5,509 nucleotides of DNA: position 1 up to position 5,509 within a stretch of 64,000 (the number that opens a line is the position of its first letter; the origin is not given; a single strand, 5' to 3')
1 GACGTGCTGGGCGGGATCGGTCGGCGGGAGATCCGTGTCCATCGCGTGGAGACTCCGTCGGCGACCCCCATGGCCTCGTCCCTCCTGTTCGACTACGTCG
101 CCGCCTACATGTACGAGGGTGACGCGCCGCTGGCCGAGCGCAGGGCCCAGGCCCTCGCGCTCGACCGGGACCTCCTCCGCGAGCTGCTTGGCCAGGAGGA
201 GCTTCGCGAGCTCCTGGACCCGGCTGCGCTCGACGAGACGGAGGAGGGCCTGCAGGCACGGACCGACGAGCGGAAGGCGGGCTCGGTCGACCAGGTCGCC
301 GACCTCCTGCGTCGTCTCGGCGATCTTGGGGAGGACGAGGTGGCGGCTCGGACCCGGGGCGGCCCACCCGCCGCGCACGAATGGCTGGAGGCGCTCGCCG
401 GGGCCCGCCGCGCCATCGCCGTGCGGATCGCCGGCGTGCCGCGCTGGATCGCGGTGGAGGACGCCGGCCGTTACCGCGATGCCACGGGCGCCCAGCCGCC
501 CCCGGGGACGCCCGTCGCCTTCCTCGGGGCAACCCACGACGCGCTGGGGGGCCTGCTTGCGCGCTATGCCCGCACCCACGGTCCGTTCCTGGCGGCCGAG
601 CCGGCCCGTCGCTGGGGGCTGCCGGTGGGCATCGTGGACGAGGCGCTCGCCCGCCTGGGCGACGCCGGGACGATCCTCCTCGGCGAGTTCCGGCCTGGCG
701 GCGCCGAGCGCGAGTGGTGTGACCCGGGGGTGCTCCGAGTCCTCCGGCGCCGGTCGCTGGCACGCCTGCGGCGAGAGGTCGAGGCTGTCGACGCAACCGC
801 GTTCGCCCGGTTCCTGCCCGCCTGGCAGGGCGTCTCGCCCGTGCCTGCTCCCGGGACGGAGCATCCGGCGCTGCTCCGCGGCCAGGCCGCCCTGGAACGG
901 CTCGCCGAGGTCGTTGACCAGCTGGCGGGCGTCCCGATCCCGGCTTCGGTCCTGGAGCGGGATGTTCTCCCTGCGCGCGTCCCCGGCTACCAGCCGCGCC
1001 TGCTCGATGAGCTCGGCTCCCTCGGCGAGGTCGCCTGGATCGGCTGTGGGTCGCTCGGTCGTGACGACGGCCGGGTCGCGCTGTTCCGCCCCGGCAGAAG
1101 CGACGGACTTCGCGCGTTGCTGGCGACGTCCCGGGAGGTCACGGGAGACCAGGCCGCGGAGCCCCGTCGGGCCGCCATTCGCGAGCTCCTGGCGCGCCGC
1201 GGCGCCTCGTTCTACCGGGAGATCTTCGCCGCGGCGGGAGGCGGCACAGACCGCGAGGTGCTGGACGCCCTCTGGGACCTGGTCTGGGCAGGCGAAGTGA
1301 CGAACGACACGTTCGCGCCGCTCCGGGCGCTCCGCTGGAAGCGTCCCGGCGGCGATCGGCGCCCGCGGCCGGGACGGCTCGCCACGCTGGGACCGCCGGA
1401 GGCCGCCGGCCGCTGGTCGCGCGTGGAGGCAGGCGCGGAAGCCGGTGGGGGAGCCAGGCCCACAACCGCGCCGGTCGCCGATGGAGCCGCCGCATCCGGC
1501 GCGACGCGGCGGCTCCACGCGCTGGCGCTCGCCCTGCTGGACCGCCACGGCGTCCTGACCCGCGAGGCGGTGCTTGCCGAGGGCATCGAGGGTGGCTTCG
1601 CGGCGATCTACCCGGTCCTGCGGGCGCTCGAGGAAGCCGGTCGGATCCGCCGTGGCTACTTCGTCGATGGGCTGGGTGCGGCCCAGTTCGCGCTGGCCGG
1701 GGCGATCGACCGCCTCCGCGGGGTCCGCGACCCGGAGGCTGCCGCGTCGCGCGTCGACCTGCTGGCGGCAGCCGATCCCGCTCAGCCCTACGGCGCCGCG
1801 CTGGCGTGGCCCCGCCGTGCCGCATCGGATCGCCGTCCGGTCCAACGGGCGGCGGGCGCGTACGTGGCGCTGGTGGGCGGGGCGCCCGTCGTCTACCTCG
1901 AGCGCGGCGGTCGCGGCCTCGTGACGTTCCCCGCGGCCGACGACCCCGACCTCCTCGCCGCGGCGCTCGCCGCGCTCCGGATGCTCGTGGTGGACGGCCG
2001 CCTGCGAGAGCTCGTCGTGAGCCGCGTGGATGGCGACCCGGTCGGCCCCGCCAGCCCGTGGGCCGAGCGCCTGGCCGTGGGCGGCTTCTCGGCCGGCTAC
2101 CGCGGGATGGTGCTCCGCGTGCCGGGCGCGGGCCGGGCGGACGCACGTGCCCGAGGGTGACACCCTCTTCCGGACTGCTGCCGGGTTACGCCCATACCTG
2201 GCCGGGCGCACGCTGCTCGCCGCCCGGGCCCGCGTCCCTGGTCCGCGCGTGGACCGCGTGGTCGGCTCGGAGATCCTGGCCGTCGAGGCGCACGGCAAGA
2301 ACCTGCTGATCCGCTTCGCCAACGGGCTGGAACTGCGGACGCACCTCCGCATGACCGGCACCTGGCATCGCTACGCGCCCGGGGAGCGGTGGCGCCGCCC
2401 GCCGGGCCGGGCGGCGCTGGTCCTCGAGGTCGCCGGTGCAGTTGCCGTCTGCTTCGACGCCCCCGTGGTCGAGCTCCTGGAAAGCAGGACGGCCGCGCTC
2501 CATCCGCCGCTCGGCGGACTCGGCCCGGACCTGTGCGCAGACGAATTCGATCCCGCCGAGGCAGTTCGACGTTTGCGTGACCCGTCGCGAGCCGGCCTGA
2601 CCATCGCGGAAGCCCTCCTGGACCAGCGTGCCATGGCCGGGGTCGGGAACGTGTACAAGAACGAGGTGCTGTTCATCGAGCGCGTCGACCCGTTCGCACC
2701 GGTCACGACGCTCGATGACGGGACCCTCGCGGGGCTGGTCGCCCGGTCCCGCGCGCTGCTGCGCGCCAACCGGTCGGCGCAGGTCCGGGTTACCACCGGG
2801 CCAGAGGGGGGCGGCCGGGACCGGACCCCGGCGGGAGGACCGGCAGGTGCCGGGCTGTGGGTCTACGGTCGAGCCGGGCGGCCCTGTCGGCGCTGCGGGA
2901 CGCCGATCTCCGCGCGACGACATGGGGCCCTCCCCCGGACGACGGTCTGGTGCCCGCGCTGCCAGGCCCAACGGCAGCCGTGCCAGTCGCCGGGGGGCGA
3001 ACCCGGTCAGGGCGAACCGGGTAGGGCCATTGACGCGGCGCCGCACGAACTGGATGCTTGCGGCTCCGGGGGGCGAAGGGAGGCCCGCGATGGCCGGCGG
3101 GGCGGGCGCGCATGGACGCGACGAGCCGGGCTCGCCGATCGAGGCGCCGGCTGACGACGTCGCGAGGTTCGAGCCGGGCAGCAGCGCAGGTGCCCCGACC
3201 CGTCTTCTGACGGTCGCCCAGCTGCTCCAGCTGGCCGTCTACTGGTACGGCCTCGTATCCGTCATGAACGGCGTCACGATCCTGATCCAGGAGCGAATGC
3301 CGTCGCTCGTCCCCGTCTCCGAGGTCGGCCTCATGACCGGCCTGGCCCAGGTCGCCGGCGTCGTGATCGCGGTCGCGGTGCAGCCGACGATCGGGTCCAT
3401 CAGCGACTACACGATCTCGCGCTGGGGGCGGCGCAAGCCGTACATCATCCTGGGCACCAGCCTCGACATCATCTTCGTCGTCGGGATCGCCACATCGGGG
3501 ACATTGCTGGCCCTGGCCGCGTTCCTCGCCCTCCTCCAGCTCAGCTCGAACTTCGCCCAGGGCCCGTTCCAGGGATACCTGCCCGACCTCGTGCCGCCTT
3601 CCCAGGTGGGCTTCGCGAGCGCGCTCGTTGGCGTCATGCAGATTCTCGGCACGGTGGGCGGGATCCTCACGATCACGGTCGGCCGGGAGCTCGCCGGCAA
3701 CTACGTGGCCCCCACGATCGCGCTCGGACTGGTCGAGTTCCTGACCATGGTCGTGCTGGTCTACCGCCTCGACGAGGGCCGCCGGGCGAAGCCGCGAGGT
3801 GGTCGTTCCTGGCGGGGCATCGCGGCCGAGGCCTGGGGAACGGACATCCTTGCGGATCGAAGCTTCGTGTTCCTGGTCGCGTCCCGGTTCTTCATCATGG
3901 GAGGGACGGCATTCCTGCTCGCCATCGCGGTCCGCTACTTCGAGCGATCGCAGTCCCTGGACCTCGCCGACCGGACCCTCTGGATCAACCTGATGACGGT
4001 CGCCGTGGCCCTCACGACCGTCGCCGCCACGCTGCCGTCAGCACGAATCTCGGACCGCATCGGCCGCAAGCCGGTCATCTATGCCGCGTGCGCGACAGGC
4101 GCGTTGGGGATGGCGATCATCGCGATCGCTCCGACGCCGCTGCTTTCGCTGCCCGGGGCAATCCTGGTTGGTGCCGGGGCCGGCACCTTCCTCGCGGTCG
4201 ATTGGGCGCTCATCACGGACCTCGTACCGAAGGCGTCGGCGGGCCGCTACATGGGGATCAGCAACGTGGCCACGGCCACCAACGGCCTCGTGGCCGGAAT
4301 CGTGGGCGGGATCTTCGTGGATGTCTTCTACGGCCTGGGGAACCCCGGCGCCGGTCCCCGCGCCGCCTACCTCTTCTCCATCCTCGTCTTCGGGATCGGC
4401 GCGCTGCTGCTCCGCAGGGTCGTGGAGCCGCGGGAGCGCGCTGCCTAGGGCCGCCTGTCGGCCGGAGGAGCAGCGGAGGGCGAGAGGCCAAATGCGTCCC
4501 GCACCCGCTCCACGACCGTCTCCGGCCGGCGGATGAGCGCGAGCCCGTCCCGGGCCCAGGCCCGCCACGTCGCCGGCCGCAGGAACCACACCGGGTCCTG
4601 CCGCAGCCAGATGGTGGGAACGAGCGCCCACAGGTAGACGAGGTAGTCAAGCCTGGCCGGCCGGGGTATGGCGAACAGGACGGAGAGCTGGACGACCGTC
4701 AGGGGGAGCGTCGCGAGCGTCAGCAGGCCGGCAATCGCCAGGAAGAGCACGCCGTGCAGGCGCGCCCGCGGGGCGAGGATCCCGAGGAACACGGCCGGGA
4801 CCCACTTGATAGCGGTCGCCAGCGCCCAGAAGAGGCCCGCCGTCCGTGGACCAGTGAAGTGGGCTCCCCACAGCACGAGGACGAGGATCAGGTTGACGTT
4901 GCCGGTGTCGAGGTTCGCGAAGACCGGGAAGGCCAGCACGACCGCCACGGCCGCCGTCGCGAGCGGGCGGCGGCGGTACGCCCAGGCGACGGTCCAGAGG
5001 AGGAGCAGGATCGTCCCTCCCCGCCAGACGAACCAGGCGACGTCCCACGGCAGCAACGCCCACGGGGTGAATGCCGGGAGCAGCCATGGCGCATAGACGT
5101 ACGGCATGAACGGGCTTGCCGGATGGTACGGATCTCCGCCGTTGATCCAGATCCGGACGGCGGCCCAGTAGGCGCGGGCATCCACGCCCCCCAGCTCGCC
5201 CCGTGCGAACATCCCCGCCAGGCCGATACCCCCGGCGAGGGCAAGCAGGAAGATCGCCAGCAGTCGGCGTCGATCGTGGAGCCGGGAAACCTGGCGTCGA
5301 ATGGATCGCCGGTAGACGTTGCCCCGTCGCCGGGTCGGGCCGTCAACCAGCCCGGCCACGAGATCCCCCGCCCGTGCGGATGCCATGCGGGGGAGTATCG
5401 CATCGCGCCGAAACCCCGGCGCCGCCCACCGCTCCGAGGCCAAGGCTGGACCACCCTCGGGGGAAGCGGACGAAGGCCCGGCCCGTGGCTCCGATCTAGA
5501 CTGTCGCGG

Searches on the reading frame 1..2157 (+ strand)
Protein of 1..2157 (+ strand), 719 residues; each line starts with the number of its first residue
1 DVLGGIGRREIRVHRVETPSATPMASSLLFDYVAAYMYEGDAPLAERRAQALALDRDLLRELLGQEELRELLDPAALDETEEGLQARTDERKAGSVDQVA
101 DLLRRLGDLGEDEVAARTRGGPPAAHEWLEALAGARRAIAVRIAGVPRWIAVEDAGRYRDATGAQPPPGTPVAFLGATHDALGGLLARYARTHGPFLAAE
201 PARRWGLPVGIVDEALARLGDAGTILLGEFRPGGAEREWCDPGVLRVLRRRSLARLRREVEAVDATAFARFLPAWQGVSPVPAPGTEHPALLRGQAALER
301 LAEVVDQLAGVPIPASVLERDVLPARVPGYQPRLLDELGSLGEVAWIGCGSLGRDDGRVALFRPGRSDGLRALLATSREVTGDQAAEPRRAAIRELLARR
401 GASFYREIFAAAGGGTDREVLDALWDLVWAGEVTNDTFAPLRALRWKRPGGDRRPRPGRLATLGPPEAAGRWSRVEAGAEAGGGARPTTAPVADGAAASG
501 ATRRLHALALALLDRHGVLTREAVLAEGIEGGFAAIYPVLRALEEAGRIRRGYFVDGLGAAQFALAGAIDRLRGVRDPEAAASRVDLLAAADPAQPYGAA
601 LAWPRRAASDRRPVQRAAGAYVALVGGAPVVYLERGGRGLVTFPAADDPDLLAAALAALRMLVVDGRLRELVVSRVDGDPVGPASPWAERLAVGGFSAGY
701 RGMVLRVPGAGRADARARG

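Call 47: search_protein_families(library=pfam, proteins=[window:1-2157:+], max_evalue=0.0001)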
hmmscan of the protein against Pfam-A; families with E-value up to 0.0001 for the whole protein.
window:1-2157:+ (719 aa): 3 families
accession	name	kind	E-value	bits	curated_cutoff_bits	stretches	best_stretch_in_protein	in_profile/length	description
PF23234.1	WH4_Lhr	-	1.9e-32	111.2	27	1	501-581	4-84/87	Large helicase-related protein, winged-helix domain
PF23236.1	WH2_Lhr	-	5.6e-20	72.3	27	1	70-175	1-103/105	Large helicase-related protein, winged-helix domain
PF23235.1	WH3_Lhr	-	6.5e-19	68.5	27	1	265-362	3-88/95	Large helicase-related protein, winged-helix domain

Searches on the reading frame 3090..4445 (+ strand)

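Call 47: search_protein_families(library=pfam, proteins=[window:3090-4445:+], max_evalue=0.0001)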
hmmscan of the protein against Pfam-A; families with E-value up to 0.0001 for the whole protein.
window:3090-4445:+ (452 aa): 3 families
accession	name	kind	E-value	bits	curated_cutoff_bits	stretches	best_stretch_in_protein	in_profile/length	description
PF07690.21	MFS_1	-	1.3e-25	90.5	33.4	2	268-449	6-178/347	Major Facilitator Superfamily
PF13347.12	MFS_2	-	2.6e-08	33.3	27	1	83-440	35-412/427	MFS/sugar transport protein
PF00083.30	Sugar_tr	-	1.9e-05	24.2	22.3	0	267-409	16-161/452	Sugar (and other) transporter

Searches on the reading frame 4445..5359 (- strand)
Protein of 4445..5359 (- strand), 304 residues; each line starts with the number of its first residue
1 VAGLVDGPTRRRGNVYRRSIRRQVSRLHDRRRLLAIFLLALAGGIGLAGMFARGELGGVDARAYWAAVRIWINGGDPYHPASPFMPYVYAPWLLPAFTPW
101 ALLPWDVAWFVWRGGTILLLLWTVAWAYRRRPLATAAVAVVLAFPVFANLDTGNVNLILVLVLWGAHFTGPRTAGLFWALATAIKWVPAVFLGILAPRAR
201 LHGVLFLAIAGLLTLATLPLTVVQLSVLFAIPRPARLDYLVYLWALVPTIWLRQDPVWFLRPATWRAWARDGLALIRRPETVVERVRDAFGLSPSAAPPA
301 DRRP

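Call 47: search_protein_families(library=pfam, proteins=[window:4445-5359:-], max_evalue=0.0001)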
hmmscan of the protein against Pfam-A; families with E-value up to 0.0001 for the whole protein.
window:4445-5359:- (304 aa): 1 family
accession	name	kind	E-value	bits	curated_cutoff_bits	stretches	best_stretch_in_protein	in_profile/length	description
PF09594.16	GT87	-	4.5e-14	53.2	25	1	87-224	1-148/237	Glycosyltransferase family 87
